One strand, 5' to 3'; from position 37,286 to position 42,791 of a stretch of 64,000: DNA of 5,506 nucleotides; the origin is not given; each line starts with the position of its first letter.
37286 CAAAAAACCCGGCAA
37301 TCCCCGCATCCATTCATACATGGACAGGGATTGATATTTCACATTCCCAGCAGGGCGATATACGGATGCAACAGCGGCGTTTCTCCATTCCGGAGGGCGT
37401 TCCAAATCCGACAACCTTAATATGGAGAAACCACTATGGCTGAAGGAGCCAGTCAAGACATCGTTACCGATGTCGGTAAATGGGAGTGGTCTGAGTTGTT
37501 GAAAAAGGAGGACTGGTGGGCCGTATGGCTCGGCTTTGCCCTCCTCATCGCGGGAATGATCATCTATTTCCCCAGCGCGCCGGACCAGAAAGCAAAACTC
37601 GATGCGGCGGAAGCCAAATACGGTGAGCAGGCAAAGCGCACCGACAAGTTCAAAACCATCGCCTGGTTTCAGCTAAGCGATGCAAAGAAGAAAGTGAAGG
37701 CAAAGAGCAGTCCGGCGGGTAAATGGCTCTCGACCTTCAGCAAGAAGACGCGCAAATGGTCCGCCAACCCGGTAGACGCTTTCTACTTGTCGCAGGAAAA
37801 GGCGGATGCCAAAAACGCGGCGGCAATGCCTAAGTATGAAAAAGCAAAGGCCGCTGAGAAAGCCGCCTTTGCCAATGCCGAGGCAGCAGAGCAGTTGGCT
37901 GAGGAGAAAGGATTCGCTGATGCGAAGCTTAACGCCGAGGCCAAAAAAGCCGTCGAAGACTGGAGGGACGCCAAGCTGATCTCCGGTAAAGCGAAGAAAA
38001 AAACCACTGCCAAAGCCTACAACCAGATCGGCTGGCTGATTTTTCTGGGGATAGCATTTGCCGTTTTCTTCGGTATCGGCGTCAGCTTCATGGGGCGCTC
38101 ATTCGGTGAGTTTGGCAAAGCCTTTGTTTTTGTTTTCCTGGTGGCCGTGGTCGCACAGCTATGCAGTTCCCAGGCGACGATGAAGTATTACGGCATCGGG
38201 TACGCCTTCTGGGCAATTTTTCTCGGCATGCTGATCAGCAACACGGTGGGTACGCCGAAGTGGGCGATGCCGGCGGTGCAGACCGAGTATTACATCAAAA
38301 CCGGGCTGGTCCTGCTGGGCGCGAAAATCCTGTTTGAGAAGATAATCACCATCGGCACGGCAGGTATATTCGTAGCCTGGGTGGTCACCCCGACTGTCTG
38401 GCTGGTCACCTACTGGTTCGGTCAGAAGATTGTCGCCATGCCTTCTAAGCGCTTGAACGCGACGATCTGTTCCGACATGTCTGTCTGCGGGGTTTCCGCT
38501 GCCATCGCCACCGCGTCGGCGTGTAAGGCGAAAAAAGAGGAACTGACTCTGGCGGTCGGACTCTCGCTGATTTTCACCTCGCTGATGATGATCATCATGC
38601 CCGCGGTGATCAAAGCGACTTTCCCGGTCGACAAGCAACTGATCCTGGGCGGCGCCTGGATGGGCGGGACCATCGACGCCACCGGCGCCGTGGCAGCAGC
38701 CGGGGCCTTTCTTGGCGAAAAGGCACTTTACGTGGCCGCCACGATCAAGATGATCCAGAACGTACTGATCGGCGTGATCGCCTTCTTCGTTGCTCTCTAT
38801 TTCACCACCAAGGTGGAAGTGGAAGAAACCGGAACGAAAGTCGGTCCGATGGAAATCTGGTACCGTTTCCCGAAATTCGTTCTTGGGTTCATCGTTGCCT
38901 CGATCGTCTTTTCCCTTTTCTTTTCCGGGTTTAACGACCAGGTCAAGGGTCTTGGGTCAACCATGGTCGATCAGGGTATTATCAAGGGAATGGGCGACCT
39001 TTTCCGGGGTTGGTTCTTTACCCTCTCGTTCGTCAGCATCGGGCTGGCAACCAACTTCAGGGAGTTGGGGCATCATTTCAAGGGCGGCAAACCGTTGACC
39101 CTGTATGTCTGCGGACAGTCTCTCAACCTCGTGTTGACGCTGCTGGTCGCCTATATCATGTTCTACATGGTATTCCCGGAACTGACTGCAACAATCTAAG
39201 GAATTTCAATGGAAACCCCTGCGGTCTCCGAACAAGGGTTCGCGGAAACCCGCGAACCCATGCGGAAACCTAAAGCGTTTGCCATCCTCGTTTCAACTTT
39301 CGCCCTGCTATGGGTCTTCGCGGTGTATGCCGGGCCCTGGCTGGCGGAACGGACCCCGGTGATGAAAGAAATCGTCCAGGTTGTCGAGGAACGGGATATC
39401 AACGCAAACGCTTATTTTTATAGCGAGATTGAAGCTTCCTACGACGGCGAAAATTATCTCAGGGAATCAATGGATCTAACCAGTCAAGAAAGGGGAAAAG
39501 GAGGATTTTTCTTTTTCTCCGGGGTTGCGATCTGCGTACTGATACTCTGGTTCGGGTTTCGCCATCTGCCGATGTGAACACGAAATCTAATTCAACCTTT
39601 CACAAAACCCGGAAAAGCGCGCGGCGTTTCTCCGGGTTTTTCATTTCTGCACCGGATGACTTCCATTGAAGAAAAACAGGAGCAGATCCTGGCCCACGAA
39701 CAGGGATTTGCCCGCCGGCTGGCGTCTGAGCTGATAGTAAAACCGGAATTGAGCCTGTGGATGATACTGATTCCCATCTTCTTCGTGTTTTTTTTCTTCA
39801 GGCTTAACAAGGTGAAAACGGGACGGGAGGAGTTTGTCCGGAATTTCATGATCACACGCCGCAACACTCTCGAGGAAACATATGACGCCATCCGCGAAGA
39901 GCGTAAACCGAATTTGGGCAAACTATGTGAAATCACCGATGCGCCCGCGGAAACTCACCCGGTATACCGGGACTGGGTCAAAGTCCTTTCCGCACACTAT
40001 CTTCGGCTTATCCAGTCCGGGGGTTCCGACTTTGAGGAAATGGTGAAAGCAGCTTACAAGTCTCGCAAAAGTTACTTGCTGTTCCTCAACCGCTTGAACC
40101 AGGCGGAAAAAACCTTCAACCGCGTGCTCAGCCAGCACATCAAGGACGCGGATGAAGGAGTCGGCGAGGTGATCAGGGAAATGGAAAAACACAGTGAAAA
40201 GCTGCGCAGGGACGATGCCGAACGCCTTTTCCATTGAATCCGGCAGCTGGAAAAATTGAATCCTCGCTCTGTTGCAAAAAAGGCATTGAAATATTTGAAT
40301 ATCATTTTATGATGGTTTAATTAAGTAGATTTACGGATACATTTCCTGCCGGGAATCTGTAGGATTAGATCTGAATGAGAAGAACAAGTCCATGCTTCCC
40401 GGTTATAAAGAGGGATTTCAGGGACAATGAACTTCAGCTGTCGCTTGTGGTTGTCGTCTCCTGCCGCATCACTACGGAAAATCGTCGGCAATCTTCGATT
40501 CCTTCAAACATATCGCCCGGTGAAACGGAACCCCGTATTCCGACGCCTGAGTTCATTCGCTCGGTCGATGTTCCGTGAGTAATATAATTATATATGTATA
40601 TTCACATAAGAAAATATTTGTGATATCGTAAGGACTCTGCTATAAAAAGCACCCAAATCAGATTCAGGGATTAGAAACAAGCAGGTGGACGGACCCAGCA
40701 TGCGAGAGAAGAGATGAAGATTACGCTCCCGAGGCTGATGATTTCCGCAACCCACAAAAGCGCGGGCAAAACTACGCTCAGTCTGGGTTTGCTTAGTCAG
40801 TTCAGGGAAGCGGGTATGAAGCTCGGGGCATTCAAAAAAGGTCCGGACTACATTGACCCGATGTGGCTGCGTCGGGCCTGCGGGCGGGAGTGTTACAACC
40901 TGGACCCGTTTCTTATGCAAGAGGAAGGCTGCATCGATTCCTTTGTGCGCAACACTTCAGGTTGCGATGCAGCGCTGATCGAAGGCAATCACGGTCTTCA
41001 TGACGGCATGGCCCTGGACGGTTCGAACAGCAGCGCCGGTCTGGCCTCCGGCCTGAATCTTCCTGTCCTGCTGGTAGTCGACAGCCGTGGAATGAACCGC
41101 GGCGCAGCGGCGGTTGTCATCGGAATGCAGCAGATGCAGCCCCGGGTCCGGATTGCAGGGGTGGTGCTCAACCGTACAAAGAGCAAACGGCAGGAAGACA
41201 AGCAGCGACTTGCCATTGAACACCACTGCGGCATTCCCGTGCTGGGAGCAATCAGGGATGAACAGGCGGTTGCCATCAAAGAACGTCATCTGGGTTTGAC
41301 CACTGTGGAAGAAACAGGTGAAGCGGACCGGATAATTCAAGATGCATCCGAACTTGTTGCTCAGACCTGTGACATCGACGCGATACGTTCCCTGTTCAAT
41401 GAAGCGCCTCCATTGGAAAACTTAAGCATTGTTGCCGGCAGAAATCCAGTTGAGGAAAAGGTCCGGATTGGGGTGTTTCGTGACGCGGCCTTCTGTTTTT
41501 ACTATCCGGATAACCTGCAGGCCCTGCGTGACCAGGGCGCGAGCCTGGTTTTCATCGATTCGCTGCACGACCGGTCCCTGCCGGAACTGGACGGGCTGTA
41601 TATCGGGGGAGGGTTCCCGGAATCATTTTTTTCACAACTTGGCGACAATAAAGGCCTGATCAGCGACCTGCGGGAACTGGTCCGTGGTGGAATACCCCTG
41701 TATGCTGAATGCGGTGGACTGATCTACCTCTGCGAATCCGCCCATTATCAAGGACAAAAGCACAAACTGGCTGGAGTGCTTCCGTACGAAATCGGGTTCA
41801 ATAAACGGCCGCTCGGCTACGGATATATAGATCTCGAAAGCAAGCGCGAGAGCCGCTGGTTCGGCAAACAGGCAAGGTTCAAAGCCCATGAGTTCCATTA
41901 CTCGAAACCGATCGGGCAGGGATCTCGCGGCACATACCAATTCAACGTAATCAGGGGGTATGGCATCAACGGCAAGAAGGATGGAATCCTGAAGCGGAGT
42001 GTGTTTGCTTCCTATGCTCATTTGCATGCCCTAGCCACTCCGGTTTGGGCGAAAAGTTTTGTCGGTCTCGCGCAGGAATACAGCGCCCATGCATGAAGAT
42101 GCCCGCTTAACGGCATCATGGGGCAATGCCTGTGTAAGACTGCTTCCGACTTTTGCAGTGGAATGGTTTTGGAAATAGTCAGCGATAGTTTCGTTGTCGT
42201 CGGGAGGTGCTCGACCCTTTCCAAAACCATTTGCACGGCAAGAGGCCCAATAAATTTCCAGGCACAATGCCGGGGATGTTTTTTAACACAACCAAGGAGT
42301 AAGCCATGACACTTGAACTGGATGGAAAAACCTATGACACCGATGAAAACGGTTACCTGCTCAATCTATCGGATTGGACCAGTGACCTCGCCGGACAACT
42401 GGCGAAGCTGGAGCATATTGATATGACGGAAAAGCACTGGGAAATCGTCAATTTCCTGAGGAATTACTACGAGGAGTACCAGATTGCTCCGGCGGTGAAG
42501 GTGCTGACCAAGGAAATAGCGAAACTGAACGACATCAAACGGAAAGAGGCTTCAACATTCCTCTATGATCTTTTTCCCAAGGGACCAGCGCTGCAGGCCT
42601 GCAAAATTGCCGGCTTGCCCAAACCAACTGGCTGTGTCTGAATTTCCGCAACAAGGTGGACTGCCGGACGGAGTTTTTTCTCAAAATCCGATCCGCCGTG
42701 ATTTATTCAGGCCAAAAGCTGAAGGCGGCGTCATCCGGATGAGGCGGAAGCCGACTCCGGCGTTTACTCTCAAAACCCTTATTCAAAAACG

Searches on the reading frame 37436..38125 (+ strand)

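Call 71: search_protein_families(library=pfam, proteins=[window:37436-38125:+], max_evalue=1)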
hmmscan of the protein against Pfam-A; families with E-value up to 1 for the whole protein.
window:37436-38125:+ (230 aa): 1 family
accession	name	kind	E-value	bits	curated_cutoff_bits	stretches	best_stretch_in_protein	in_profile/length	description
PF13209.11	DUF4017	-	0.17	12.3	21.6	1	192-210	24-42/60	Protein of unknown function (DUF4017)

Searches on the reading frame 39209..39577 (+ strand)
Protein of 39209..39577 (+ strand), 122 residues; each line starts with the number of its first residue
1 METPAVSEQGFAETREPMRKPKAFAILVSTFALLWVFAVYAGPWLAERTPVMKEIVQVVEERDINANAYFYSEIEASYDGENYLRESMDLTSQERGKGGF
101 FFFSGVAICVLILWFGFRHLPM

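Call 19: search_protein_families(library=pfam, proteins=[window:39209-39577:+], max_evalue=0.001)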
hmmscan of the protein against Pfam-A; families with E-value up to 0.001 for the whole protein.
window:39209-39577:+ (122 aa): 0 families

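Call 71: search_protein_families(library=pfam, proteins=[window:39209-39577:+], max_evalue=1)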
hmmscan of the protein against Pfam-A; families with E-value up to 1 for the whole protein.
window:39209-39577:+ (122 aa): 1 family
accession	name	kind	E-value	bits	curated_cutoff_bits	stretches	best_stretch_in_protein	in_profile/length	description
PF13786.12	DUF4179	-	0.028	15.3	30.1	1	19-71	4-56/94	Domain of unknown function (DUF4179)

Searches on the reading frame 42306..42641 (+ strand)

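Call 3: search_protein_families(library=pfam, proteins=[window:42306-42641:+], max_evalue=0.01)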
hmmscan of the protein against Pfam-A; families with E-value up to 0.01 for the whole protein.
window:42306-42641:+ (111 aa): 1 family
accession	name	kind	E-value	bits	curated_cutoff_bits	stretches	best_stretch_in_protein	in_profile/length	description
PF04358.19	DsrC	-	4.3e-40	136.9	24.9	1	5-111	2-107/107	DsrC like protein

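Call 4: search_protein_families(library=ncbifam, proteins=[window:42306-42641:+], max_evalue=0.01)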
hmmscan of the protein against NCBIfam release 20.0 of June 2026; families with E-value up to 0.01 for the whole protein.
window:42306-42641:+ (111 aa): 2 families
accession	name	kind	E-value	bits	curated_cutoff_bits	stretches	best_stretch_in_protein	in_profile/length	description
TIGR03342.1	dsrC_tusE_dsvC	subfamily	2.6e-43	146.8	53.5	1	4-111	2-108/108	TusE/DsrC/DsvC family sulfur relay protein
NF008562.0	PRK11508.1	equivalog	5.7e-31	106.9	191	1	4-111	3-109/109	sulfurtransferase TusE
